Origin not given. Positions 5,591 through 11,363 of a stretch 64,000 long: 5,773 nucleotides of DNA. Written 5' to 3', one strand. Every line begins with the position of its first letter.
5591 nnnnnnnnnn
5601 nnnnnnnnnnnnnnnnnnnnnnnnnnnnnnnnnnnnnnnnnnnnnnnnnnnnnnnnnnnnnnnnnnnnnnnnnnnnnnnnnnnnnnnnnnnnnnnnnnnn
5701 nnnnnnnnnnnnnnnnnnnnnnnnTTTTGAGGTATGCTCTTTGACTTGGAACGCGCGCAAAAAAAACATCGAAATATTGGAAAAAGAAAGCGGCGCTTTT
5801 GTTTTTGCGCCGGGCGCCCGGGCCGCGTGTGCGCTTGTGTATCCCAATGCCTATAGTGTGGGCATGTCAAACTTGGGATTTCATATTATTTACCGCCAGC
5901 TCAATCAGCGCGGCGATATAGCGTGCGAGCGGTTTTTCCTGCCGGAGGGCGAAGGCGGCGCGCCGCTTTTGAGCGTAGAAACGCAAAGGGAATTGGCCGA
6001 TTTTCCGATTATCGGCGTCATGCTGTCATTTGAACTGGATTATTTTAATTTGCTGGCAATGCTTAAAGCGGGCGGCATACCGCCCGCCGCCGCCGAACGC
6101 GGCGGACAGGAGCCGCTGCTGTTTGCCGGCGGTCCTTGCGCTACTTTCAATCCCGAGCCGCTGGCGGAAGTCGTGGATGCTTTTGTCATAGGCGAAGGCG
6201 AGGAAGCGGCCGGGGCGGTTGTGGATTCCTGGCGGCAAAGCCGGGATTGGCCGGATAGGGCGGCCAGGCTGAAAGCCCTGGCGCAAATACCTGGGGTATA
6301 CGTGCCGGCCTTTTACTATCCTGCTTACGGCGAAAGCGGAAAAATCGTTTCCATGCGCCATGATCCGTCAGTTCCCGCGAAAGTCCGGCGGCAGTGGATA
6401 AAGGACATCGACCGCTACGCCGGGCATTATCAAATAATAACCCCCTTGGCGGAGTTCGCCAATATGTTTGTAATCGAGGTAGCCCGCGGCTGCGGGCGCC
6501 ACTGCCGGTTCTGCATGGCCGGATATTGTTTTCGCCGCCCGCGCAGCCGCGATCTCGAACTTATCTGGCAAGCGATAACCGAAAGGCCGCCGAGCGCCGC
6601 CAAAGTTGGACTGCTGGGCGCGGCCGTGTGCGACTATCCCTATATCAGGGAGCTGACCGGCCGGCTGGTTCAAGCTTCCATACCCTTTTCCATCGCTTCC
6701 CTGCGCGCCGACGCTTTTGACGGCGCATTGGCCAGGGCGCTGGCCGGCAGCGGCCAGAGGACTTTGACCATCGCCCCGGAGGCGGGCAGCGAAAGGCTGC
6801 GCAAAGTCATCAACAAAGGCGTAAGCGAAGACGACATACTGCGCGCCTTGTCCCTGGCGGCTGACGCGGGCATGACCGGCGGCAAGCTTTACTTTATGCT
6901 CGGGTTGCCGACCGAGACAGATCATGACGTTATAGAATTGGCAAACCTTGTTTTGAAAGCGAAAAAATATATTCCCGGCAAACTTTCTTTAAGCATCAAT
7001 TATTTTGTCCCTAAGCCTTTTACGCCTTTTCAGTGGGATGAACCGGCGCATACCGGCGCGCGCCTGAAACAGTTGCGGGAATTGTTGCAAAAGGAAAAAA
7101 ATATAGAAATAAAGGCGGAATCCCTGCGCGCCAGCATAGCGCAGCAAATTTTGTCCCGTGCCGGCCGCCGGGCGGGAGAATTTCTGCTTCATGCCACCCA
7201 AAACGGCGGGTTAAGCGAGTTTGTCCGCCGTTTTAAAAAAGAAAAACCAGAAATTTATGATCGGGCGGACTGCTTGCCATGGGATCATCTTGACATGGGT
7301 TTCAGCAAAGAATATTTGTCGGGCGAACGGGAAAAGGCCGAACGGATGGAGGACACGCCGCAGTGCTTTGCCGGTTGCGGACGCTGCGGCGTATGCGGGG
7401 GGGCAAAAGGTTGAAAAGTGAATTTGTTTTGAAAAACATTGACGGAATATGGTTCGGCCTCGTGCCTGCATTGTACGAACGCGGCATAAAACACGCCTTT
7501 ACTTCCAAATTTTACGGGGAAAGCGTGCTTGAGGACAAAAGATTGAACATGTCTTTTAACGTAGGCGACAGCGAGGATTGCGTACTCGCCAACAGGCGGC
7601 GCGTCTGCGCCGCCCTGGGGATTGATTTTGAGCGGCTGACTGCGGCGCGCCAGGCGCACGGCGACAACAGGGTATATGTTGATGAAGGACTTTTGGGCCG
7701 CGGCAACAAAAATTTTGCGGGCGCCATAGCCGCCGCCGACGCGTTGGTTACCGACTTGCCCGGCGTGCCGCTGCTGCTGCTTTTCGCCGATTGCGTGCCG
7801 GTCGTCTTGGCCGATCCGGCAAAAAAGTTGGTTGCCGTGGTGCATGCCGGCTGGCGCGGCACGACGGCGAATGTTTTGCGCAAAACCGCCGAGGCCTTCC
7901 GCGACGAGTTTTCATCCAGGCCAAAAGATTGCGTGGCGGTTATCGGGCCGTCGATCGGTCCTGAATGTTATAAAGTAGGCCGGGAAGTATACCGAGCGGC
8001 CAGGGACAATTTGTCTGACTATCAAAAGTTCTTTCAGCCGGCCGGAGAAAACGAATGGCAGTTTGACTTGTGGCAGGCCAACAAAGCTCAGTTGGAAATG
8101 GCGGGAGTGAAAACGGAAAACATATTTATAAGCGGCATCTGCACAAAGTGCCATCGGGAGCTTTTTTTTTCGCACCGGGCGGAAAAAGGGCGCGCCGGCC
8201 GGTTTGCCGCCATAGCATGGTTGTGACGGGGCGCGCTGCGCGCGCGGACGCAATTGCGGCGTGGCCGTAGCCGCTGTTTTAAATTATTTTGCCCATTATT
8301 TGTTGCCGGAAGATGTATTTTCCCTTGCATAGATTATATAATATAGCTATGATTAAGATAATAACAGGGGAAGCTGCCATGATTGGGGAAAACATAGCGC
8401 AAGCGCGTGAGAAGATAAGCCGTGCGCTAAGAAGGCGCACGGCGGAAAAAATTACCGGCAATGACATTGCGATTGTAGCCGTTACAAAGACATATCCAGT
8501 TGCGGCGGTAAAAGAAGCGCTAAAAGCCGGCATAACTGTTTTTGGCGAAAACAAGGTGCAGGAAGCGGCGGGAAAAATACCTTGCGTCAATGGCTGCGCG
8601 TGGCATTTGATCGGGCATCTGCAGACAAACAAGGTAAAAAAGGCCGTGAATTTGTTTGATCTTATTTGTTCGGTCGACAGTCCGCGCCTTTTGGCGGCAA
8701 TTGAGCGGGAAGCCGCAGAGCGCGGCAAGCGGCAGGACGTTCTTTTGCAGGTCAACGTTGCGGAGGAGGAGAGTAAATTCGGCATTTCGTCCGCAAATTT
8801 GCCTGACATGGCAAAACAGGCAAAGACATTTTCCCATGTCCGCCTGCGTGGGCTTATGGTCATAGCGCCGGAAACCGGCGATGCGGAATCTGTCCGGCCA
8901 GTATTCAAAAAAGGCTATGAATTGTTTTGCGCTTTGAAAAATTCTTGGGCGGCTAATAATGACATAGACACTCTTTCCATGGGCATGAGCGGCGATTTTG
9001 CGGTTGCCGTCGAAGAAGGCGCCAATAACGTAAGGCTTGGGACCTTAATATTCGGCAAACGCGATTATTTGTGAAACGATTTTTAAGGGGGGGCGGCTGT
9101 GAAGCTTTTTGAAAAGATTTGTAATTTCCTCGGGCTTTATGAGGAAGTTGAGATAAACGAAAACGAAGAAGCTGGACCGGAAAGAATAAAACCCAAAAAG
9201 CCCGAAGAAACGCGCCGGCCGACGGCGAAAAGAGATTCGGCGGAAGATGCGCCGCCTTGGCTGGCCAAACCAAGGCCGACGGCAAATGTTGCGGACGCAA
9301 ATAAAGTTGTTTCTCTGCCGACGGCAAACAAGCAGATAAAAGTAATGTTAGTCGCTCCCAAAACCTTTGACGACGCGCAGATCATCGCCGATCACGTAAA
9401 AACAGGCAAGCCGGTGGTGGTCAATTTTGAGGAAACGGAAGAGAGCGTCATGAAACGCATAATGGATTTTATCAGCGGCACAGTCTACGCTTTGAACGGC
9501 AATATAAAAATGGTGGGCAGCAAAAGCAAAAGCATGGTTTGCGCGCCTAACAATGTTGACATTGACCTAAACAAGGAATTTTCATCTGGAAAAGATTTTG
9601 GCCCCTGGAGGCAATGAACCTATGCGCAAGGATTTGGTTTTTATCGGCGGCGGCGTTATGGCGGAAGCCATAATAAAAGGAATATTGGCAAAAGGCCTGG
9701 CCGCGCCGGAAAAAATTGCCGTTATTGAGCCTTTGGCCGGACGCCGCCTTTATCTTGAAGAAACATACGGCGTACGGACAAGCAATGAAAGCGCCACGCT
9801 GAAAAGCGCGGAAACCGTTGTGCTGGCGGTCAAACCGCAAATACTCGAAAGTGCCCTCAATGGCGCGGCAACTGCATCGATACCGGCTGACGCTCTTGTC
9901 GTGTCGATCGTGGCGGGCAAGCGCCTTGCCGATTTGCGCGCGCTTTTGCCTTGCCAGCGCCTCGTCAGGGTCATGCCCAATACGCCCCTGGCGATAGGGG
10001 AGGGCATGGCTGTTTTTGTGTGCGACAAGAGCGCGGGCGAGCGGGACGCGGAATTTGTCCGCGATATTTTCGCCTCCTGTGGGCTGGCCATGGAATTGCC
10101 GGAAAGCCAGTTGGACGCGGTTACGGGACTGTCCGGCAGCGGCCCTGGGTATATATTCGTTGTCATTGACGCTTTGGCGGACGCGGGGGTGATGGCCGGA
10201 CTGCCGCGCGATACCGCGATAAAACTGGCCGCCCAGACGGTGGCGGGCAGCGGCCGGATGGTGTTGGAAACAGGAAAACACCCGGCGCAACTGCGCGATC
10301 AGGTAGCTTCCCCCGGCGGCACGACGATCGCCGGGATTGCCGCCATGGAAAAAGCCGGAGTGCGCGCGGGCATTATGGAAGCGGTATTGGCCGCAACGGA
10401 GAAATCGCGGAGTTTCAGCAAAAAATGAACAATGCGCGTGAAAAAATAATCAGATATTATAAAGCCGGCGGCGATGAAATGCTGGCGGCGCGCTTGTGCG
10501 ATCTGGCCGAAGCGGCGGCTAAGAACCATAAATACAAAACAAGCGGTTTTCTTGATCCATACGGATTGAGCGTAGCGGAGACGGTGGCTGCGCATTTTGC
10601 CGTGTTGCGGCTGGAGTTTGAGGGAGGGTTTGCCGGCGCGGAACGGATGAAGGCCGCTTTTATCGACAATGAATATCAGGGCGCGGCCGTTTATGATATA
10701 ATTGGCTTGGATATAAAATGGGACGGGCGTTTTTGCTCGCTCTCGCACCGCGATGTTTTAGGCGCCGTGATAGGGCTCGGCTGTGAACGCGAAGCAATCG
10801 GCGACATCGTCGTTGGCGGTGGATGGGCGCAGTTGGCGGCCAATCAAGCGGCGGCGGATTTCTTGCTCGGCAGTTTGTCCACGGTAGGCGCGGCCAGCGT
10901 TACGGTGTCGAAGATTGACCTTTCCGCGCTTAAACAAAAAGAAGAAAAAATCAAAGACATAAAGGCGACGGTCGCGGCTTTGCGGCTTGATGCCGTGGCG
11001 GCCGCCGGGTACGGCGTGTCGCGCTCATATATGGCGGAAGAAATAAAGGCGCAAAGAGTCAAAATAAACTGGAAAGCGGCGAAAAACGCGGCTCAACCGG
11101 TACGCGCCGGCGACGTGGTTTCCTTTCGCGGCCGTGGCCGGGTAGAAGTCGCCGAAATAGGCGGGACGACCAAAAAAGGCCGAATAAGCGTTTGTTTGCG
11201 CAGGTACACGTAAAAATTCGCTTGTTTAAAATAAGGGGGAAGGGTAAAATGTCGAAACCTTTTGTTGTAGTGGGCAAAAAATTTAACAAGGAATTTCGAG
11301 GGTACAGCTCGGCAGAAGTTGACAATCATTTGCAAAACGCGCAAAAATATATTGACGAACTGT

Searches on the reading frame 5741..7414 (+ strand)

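Call 70: search_protein_families(library=pfam, proteins=[window:5741-7414:+], max_evalue=0.00001)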
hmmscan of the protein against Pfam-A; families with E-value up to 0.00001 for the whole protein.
window:5741-7414:+ (557 aa): 2 families
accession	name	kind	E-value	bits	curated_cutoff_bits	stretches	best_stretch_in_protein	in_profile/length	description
PF19864.5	Radical_SAM_N2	-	7.6e-45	152.5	29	1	46-189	1-151/151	Radical SAM proteins, N-terminal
PF04055.27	Radical_SAM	-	1.7e-20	74.3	29.5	1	245-403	1-165/166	Radical SAM superfamily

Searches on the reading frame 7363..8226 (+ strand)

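Call 76: search_protein_families(library=pfam, proteins=[window:7363-8226:+], max_evalue=0.0001)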
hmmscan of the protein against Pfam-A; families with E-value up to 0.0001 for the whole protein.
window:7363-8226:+ (287 aa): 1 family
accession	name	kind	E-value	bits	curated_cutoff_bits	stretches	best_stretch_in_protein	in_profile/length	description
PF02578.20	Cu-oxidase_4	-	4.6e-77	259.1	22.9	1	54-286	8-238/238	Multi-copper polyphenol oxidoreductase laccase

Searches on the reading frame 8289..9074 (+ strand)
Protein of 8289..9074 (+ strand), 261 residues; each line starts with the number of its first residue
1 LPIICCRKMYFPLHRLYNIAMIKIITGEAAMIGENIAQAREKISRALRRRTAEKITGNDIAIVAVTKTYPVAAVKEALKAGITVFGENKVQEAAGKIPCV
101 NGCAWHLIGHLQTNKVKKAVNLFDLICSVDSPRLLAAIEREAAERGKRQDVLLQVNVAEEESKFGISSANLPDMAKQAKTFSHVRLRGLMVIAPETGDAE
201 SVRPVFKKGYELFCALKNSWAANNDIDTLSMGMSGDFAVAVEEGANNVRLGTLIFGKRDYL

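Call 76: search_protein_families(library=pfam, proteins=[window:8289-9074:+], max_evalue=0.0001)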
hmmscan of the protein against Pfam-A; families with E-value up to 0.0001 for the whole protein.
window:8289-9074:+ (261 aa): 1 family
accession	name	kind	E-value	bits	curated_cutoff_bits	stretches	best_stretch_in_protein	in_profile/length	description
PF01168.26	Ala_racemase_N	-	4.4e-20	72.8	24.1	1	54-258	15-219/220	Alanine racemase, N-terminal domain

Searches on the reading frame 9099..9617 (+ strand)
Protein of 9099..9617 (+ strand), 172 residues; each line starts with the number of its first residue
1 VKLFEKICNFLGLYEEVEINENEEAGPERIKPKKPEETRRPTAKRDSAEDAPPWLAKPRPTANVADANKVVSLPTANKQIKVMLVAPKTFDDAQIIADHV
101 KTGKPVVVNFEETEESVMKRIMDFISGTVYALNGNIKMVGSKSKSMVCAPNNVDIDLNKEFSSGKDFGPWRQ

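Call 76: search_protein_families(library=pfam, proteins=[window:9099-9617:+], max_evalue=0.0001)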
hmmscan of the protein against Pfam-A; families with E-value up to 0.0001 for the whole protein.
window:9099-9617:+ (172 aa): 1 family
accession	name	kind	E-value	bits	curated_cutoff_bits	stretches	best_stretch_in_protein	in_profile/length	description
PF04472.17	SepF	-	5.3e-25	87.9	27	1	82-155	1-72/72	Cell division protein SepF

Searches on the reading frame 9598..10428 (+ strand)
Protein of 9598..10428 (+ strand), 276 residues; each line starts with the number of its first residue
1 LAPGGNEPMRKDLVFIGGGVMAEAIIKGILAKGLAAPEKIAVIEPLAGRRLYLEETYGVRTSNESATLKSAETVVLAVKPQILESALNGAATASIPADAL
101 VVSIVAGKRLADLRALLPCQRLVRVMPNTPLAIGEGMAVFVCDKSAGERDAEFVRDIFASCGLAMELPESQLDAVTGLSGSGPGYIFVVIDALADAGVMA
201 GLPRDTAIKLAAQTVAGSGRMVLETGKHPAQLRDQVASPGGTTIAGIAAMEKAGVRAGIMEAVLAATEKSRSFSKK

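Call 76: search_protein_families(library=pfam, proteins=[window:9598-10428:+], max_evalue=0.0001)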
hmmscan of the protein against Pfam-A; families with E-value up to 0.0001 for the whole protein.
window:9598-10428:+ (276 aa): 2 families
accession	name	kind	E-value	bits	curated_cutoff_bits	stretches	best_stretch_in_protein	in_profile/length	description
PF14748.11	P5CR_dimer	-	3.3e-41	140.2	25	1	169-271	1-103/105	Pyrroline-5-carboxylate reductase dimerisation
PF03807.23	F420_oxidored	-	2.5e-15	57.3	21.6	1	14-107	3-94/94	NADP oxidoreductase coenzyme F420-dependent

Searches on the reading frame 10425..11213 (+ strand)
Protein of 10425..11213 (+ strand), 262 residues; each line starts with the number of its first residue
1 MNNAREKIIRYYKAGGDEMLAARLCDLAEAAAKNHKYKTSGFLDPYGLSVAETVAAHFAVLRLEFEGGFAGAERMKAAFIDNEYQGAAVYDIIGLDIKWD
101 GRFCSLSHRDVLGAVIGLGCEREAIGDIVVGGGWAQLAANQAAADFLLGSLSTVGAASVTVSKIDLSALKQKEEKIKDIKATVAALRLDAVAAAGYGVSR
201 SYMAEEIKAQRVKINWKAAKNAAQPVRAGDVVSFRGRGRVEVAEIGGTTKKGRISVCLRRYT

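Call 76: search_protein_families(library=pfam, proteins=[window:10425-11213:+], max_evalue=0.0001)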
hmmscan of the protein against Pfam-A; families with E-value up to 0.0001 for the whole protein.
window:10425-11213:+ (262 aa): 2 families
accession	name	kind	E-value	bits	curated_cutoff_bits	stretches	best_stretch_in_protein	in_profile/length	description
PF17774.7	YlmH_RBD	-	1e-15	58.2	23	1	90-167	6-83/84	Putative RNA-binding domain in YlmH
PF01479.30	S4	-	8.7e-10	38.6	22.8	1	187-232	2-48/48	S4 domain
